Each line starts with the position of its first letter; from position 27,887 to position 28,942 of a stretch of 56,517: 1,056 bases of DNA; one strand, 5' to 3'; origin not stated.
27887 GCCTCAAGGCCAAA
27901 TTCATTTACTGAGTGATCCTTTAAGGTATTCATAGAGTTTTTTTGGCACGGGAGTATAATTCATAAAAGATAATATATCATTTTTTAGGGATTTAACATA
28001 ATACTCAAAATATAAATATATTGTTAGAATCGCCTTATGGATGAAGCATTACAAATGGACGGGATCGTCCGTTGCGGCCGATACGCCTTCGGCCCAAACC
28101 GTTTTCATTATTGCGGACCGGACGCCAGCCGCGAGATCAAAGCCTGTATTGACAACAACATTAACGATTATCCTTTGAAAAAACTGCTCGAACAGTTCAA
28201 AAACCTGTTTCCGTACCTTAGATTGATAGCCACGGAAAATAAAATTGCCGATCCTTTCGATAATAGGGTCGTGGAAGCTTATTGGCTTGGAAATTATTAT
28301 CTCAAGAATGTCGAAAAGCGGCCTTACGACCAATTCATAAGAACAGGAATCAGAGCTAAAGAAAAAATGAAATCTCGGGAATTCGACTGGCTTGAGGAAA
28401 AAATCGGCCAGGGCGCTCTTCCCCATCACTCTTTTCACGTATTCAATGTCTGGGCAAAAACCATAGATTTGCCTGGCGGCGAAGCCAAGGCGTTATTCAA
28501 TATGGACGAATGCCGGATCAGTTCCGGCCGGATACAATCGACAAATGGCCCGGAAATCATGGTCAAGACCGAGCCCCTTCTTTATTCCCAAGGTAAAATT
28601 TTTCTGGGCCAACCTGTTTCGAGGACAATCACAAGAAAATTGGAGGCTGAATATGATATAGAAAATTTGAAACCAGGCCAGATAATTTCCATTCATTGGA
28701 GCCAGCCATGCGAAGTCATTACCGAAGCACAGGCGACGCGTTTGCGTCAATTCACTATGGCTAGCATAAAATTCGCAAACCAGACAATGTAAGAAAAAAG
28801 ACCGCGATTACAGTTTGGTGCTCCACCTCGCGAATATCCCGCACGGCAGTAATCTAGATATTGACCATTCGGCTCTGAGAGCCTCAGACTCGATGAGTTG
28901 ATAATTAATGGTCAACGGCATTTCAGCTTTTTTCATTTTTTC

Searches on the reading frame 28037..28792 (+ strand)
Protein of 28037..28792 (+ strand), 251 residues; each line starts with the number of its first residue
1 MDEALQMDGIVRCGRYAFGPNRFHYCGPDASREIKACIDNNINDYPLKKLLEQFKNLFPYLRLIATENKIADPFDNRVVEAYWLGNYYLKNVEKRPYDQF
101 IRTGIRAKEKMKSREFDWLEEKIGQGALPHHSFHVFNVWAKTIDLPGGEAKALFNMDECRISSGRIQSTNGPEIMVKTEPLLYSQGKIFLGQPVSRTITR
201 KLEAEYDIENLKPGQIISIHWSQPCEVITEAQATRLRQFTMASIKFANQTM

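Call 5: search_protein_families(library=pfam, proteins=[window:28037-28792:+], max_evalue=0.01)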
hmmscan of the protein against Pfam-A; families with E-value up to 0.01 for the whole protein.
window:28037-28792:+ (251 aa): 1 family
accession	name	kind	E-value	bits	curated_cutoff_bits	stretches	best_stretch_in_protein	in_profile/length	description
PF19927.4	DUF6390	-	3.4e-54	184.3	25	1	8-250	4-240/244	Family of unknown function (DUF6390)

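Call 6: search_protein_families(library=ncbifam, proteins=[window:28037-28792:+], max_evalue=0.01)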
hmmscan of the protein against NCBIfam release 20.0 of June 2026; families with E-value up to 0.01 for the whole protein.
window:28037-28792:+ (251 aa): 0 families
